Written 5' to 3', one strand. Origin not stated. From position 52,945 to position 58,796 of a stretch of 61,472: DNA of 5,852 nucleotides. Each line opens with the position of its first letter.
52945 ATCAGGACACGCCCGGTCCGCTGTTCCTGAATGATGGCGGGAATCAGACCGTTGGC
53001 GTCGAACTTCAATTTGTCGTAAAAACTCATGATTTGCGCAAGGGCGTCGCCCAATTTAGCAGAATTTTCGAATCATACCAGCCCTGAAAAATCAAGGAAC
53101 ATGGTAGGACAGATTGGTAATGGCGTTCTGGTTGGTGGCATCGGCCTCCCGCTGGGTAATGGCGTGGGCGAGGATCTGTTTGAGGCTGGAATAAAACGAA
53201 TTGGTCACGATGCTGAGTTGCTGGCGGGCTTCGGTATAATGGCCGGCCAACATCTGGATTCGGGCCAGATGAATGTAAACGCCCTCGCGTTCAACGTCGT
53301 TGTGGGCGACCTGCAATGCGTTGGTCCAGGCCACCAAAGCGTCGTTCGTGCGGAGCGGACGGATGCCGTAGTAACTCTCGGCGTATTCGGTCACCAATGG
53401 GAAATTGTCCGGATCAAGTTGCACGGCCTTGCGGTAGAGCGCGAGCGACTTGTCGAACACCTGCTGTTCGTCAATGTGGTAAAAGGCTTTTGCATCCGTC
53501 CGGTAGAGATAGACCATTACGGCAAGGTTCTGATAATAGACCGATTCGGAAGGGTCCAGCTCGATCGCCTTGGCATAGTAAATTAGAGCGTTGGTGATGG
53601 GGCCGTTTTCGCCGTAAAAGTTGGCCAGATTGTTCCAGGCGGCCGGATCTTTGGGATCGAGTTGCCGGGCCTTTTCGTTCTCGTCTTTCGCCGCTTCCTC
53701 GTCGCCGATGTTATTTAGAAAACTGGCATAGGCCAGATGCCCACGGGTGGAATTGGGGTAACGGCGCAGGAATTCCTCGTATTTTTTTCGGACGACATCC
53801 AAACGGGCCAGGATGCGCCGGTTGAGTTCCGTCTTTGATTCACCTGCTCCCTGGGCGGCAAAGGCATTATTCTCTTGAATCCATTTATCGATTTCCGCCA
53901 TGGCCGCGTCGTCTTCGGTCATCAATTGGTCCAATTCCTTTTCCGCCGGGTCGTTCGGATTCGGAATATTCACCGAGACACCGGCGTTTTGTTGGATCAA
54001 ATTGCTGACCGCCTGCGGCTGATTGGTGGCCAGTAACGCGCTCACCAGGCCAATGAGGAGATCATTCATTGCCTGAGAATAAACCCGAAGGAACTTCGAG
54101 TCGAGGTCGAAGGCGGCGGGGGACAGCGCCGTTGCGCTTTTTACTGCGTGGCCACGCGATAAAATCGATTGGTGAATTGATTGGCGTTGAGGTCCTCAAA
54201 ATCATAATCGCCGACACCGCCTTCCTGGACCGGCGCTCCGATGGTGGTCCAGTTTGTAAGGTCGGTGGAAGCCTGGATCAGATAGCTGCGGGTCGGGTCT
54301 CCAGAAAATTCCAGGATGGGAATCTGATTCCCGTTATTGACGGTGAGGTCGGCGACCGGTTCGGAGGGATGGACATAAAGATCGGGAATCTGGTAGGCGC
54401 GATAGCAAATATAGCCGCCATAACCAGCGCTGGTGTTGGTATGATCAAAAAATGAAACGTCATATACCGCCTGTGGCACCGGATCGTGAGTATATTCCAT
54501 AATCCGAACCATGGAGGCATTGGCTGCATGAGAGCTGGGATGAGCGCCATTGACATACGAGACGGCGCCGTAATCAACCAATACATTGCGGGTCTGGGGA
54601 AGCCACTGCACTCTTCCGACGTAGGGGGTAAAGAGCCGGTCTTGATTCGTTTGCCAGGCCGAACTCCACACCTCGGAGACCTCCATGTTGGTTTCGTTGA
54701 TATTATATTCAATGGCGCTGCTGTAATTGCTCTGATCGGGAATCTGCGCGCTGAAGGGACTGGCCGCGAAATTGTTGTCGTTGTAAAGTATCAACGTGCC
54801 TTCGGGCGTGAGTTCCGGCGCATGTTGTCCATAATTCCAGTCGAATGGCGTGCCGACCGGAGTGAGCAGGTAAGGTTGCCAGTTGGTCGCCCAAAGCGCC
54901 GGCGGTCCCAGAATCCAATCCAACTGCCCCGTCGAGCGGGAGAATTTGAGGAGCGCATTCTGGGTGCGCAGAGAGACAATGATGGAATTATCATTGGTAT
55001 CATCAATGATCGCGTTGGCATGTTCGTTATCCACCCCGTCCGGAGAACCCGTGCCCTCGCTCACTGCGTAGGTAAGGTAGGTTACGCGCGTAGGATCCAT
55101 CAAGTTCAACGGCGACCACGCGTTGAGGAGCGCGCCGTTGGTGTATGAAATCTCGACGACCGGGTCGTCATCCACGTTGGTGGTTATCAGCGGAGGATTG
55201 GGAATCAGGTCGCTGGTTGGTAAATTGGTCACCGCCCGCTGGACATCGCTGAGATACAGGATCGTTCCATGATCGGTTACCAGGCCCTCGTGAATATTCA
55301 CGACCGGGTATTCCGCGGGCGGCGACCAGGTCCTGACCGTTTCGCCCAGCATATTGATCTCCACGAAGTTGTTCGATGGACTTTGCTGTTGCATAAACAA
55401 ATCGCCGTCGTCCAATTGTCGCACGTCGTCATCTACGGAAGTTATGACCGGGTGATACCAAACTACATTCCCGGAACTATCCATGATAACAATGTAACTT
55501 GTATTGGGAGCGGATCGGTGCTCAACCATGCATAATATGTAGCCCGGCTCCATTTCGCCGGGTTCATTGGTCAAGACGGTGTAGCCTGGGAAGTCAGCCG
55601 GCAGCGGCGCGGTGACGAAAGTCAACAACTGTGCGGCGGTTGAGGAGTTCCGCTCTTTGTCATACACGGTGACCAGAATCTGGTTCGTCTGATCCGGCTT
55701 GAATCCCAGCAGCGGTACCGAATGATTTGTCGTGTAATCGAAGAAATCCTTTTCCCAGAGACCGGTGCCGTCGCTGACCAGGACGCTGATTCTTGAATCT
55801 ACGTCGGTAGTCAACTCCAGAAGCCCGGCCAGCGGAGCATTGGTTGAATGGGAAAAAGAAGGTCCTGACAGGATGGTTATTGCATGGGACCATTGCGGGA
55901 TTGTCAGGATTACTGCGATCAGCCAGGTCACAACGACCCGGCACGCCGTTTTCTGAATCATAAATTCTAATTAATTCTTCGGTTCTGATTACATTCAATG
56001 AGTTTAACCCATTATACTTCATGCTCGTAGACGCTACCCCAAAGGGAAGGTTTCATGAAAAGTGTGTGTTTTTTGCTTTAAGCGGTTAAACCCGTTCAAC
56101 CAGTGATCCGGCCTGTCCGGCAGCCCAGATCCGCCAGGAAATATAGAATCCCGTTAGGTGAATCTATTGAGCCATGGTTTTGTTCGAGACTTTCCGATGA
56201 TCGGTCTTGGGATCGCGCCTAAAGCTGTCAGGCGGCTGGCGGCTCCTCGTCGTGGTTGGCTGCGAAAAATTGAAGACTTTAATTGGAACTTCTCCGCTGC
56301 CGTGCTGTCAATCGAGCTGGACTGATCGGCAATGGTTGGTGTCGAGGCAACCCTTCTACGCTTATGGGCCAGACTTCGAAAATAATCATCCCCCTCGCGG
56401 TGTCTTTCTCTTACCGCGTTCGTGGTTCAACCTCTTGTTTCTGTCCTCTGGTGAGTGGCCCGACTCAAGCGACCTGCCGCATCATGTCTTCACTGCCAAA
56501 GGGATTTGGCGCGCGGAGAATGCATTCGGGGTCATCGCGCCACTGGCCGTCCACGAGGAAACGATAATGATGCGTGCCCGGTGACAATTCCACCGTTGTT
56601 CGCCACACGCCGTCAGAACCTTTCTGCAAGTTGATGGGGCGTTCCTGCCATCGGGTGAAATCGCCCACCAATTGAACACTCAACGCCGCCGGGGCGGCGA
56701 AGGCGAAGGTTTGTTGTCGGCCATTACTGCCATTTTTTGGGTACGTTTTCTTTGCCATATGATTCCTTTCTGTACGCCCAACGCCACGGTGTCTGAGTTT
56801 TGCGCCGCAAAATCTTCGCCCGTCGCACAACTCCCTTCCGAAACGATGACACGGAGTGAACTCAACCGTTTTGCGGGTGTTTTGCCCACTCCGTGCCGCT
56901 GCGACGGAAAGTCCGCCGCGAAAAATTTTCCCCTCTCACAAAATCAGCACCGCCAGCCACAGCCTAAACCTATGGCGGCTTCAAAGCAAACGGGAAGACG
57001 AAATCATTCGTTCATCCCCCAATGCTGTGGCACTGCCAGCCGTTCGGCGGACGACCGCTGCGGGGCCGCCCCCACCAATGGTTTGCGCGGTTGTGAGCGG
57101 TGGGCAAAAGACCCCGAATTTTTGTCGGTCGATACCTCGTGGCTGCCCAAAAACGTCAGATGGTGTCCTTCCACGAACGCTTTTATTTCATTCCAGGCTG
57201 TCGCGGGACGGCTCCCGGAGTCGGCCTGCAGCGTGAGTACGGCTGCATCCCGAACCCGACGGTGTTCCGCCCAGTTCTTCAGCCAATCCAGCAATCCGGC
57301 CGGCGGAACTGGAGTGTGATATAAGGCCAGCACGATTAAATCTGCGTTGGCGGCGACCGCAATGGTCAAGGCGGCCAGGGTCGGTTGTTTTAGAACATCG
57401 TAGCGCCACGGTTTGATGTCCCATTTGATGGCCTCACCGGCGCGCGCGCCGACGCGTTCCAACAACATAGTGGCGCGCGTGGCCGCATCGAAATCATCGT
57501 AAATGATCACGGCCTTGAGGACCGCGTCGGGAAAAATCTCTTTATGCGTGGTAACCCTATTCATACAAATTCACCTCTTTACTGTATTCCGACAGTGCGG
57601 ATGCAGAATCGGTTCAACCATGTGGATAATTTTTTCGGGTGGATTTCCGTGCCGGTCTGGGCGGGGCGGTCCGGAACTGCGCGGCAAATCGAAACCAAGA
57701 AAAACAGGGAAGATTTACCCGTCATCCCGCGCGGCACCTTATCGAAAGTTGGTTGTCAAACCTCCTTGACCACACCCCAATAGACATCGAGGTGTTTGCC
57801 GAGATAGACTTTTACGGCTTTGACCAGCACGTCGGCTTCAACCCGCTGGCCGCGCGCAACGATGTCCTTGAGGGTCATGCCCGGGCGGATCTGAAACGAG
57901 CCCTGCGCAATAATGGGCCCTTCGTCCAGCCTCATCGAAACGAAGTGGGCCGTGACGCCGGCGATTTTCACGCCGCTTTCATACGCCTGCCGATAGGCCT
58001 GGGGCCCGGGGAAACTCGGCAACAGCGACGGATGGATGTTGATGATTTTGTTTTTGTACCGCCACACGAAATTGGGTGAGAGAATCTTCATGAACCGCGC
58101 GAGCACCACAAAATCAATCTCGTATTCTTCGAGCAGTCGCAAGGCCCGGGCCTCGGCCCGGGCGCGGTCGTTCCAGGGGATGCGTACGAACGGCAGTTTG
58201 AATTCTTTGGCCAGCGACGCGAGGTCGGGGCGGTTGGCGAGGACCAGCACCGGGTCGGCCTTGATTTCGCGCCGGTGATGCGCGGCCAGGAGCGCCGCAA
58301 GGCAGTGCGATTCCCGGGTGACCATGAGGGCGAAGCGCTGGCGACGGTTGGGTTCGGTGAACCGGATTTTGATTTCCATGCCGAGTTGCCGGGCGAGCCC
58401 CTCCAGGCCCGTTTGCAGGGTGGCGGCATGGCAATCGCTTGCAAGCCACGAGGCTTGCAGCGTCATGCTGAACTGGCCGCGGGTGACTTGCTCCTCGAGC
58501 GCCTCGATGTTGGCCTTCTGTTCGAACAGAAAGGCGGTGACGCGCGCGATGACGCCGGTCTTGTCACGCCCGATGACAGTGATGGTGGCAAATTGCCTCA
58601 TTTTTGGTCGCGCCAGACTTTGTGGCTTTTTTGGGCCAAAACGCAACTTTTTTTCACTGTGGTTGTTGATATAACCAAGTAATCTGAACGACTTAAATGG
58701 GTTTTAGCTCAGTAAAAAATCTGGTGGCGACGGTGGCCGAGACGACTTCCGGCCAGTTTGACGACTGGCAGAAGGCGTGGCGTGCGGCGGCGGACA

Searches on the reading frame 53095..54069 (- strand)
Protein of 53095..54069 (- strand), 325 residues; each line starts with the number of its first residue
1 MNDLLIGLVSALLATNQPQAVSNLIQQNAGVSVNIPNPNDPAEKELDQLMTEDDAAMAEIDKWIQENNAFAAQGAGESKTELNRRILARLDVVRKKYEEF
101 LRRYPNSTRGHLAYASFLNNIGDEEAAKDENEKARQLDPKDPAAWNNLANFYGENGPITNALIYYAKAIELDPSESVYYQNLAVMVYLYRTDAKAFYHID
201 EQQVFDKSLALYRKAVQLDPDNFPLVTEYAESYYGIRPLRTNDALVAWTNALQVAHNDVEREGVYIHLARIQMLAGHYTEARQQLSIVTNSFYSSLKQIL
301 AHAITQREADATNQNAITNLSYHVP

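Call 53: search_protein_families(library=pfam, proteins=[window:53095-54069:-], max_evalue=0.0001)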
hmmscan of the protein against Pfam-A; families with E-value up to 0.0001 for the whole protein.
window:53095-54069:- (325 aa): 9 families
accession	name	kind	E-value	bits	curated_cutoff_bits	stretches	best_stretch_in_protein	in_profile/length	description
PF13431.12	TPR_17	-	1e-15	57.1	24.4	0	136-156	7-27/34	Tetratricopeptide repeat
PF13428.12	TPR_14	-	6e-13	48.5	23.5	0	110-150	3-43/44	Tetratricopeptide repeat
PF13181.12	TPR_8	-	1.9e-11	43.6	25.7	0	144-174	3-33/34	Tetratricopeptide repeat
PF14559.12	TPR_19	-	6.6e-11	42.8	25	0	123-181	6-63/68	Tetratricopeptide repeat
PF07719.23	TPR_2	-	3.3e-10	39.7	27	0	142-174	1-33/34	Tetratricopeptide repeat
PF00515.34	TPR_1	-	3.7e-10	39.6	27.8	0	143-174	2-33/34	Tetratricopeptide repeat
PF13414.12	TPR_11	-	1.1e-08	35.1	26.8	0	132-156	18-42/42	TPR repeat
PF13432.12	TPR_16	-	7.7e-06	26.7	32.7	0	132-175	21-64/65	Tetratricopeptide repeat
PF23914.1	TPR_CcmH_CycH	-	6.9e-05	23.2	42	0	138-183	46-91/158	Cytochrome c-type biogenesis protein H TPR domain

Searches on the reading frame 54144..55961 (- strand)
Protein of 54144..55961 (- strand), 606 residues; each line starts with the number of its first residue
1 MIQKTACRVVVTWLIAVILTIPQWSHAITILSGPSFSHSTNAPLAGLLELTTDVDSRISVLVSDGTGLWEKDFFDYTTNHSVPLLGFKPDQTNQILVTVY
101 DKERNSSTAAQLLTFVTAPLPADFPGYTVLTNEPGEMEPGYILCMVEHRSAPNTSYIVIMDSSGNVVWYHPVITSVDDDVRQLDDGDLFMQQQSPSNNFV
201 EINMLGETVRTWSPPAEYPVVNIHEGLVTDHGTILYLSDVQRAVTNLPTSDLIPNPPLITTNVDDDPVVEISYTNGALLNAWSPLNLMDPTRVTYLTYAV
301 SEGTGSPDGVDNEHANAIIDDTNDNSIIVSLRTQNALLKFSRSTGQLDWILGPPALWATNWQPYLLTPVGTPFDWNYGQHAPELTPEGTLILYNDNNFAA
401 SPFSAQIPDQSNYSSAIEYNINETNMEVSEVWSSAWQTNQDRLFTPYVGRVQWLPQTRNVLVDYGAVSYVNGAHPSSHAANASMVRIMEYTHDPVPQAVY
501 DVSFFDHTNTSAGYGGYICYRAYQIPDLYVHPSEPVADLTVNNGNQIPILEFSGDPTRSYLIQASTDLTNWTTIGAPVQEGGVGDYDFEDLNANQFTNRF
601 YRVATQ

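Call 53: search_protein_families(library=pfam, proteins=[window:54144-55961:-], max_evalue=0.0001)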
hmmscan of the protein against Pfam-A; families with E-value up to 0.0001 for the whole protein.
window:54144-55961:- (606 aa): 2 families
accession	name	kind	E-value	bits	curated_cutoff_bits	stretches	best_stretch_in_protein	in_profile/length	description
PF05935.17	Arylsulfotrans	-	1.1e-59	202.8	24.2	1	143-498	16-361/374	Arylsulfotransferase (ASST)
PF14269.12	Arylsulfotran_2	-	1.8e-13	51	27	1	217-470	54-285/301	Arylsulfotransferase (ASST)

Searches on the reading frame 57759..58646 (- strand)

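Call 54: search_protein_families(library=pfam, proteins=[window:57759-58646:-], max_evalue=0.0001)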
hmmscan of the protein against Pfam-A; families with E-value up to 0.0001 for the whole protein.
window:57759-58646:- (296 aa): 3 families
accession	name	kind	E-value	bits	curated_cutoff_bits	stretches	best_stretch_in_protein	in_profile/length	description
PF00551.24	Formyl_trans_N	-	1.4e-41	142.7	26.1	1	104-278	2-181/181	Formyl transferase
PF13740.12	ACT_6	-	2.1e-10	40.8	23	1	21-93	4-74/76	ACT domain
PF01842.31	ACT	-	9.5e-05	22.5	27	0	21-57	2-38/66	ACT domain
